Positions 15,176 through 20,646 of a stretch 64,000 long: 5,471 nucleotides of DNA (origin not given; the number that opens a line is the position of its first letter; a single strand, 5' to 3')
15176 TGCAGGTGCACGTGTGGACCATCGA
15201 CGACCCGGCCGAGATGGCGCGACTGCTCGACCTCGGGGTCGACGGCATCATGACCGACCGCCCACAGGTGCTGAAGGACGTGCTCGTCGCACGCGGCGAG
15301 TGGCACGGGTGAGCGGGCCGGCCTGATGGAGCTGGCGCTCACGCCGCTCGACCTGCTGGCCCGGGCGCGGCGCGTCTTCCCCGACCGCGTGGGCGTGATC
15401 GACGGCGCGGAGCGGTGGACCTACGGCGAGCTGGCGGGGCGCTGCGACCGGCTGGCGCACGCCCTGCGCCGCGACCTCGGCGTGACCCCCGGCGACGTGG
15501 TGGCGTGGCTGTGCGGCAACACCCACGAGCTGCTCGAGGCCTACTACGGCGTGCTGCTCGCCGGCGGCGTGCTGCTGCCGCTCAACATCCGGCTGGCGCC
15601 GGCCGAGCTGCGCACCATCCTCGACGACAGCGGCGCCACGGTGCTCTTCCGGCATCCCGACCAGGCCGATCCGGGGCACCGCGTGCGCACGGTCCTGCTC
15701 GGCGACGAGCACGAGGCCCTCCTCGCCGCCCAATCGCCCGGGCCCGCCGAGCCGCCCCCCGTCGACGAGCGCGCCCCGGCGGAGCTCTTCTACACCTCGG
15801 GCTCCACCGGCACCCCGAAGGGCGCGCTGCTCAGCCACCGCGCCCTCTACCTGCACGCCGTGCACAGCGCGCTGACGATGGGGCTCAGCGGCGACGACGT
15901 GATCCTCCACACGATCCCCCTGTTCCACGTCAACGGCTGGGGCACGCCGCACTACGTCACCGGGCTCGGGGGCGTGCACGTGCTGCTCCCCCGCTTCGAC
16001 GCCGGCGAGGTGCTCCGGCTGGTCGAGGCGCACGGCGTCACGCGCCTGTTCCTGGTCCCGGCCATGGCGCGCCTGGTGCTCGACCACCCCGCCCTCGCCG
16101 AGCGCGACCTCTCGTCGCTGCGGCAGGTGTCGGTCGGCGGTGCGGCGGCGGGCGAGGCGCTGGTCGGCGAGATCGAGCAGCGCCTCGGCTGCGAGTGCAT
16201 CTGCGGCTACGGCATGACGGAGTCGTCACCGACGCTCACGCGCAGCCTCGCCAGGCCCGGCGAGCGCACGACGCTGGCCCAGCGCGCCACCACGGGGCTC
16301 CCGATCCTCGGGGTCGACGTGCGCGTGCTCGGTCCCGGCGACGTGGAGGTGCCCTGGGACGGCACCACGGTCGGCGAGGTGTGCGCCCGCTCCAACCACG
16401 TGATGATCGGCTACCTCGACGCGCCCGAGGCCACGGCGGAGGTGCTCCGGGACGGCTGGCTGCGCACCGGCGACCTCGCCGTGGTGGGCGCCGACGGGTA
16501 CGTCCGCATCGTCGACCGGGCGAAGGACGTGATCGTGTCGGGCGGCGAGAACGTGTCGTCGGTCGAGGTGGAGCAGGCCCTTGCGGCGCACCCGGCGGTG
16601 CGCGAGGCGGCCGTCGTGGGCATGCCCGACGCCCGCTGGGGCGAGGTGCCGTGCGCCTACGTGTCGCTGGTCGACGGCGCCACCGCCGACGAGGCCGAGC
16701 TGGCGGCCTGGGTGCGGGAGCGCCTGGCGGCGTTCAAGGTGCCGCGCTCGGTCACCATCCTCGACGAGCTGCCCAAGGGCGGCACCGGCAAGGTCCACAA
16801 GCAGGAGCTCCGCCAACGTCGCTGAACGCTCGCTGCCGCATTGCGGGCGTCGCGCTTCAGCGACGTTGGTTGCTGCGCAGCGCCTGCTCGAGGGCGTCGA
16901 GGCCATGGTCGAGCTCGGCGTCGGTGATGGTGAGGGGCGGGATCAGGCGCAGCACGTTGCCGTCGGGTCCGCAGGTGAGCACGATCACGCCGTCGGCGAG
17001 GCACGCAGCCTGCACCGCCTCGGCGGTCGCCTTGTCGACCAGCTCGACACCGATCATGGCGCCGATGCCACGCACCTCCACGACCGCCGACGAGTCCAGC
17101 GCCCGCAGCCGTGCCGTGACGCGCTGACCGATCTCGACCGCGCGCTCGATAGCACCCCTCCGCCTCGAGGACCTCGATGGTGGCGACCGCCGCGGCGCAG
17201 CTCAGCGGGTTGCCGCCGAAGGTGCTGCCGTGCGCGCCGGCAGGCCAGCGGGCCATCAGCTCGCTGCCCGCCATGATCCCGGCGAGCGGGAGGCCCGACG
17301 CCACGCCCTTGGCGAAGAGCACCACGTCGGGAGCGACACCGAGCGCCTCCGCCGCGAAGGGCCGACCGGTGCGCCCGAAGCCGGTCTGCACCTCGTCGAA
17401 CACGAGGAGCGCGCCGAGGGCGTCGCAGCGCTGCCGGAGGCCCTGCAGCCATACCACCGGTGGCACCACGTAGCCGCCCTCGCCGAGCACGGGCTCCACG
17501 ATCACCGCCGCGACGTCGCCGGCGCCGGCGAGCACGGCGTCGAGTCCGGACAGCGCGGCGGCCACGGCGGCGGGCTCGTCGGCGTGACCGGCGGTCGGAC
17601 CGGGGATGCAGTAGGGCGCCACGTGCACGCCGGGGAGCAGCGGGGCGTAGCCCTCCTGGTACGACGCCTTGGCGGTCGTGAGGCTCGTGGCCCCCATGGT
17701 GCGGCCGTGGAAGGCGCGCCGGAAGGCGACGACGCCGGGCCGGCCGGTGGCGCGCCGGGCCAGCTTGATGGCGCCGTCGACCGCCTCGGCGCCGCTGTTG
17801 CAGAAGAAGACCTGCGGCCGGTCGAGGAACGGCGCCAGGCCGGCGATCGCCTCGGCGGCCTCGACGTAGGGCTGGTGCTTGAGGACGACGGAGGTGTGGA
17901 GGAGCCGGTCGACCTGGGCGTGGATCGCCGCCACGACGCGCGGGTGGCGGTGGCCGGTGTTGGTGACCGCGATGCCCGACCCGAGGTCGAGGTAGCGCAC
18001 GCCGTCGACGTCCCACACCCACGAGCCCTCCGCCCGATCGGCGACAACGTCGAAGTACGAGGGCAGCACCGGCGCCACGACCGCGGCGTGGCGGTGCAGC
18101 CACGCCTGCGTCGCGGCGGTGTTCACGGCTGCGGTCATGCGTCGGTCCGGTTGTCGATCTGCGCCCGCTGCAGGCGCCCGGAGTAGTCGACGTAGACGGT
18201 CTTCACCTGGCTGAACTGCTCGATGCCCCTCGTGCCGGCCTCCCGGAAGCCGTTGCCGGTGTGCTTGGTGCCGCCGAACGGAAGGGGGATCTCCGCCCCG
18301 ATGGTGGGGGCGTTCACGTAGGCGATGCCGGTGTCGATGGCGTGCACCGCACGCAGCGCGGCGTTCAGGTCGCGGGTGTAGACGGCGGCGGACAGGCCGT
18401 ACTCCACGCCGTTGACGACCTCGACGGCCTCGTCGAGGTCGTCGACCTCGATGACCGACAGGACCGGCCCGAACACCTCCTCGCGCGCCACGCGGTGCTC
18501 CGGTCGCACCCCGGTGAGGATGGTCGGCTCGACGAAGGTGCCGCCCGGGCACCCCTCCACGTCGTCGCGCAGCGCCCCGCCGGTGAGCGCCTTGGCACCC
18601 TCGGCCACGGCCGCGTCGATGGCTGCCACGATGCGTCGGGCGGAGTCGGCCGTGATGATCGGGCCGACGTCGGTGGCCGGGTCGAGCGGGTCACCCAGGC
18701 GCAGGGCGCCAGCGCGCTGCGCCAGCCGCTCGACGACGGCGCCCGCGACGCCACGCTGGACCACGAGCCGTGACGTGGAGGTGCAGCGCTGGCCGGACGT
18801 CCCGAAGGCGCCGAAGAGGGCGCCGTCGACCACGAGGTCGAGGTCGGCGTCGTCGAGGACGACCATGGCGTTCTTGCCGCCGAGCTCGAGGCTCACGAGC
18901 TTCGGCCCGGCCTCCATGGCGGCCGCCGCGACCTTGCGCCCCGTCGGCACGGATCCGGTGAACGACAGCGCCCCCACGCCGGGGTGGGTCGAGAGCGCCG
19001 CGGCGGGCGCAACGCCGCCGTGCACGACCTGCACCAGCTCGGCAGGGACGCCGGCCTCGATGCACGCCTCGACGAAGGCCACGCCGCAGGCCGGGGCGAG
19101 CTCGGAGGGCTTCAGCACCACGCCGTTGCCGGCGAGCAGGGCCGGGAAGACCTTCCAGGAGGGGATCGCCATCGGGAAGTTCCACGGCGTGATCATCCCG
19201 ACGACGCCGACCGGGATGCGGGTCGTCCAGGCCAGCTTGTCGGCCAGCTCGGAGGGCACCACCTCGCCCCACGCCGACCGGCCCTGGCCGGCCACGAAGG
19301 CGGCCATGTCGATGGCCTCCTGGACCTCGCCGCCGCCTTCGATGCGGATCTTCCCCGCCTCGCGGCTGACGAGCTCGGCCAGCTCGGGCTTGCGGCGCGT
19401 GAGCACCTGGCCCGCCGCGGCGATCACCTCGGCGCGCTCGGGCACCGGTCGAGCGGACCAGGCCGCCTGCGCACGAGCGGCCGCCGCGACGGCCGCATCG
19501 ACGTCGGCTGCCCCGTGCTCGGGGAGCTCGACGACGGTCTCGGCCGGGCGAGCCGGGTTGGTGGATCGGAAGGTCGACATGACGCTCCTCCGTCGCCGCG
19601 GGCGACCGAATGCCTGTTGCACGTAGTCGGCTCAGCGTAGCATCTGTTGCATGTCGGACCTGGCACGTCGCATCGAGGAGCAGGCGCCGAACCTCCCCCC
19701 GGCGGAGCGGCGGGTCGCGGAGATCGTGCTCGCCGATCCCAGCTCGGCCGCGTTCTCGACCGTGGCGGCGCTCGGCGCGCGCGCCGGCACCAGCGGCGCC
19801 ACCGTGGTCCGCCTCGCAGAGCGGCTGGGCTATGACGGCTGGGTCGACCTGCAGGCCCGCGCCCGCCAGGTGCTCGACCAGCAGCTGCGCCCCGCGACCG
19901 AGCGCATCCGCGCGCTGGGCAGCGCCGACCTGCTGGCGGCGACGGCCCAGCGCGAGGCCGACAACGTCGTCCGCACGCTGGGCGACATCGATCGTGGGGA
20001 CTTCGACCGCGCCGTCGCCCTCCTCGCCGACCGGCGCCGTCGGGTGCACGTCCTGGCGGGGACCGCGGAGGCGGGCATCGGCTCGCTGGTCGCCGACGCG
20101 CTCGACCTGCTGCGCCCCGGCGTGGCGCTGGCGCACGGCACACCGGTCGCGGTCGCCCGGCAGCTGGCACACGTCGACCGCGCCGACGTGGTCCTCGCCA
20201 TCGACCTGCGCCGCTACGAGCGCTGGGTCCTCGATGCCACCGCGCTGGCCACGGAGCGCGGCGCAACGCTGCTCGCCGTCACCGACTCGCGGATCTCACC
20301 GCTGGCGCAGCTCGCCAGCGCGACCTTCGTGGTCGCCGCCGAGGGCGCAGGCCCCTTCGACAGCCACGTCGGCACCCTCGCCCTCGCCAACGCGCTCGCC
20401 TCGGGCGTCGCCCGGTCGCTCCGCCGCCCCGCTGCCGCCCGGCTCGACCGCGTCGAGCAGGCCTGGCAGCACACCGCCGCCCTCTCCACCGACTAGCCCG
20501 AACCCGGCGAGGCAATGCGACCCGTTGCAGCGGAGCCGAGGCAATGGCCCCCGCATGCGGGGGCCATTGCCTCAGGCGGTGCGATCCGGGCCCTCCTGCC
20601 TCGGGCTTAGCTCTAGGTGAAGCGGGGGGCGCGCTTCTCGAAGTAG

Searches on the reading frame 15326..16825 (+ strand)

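Call 84: search_protein_families(library=pfam, proteins=[window:15326-16825:+], max_evalue=0.0001)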
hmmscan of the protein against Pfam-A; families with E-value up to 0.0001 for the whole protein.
window:15326-16825:+ (499 aa): 2 families
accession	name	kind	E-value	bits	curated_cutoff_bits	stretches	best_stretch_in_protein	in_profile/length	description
PF00501.34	AMP-binding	-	3.2e-82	276.8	29.9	1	13-364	3-384/384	AMP-binding enzyme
PF13193.12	AMP-binding_C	-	4.2e-25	88.9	24.5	1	414-489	1-76/76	AMP-binding enzyme C-terminal domain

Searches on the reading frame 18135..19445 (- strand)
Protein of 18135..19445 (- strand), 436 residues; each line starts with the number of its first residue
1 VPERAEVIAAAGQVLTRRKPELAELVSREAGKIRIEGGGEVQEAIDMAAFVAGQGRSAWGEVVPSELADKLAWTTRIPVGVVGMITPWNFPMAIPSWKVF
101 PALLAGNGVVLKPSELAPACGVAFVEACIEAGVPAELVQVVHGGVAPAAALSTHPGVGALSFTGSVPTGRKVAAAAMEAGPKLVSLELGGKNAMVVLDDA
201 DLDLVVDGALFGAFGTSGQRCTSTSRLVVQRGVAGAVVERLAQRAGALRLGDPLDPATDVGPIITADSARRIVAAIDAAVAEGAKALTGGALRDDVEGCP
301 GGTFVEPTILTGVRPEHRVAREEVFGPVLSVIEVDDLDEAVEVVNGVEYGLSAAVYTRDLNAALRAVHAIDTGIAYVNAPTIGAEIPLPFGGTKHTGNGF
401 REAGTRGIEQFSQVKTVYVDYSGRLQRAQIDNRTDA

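Call 84: search_protein_families(library=pfam, proteins=[window:18135-19445:-], max_evalue=0.0001)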
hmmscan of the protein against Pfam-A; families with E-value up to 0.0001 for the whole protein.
window:18135-19445:- (436 aa): 1 family
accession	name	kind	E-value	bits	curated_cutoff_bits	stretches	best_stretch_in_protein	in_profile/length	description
PF00171.27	Aldedh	-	9.2e-143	476.6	23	1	2-417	51-461/461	Aldehyde dehydrogenase family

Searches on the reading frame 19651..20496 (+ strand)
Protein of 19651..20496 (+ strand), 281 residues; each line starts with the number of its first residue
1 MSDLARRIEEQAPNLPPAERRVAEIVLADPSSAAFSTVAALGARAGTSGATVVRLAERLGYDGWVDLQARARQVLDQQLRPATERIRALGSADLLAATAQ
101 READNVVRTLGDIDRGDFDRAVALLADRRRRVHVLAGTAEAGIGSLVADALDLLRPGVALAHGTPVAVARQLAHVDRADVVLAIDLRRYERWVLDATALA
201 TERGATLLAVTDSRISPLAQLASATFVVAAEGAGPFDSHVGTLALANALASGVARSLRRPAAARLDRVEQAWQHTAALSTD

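Call 84: search_protein_families(library=pfam, proteins=[window:19651-20496:+], max_evalue=0.0001)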
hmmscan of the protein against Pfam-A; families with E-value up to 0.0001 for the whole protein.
window:19651-20496:+ (281 aa): 2 families
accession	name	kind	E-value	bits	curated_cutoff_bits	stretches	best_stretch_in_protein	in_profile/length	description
PF01380.27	SIS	-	1.7e-13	50.9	25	1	125-250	2-129/131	SIS domain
PF01418.23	HTH_6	-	3.6e-12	46.5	28.3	1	4-73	3-72/77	Helix-turn-helix domain, rpiR family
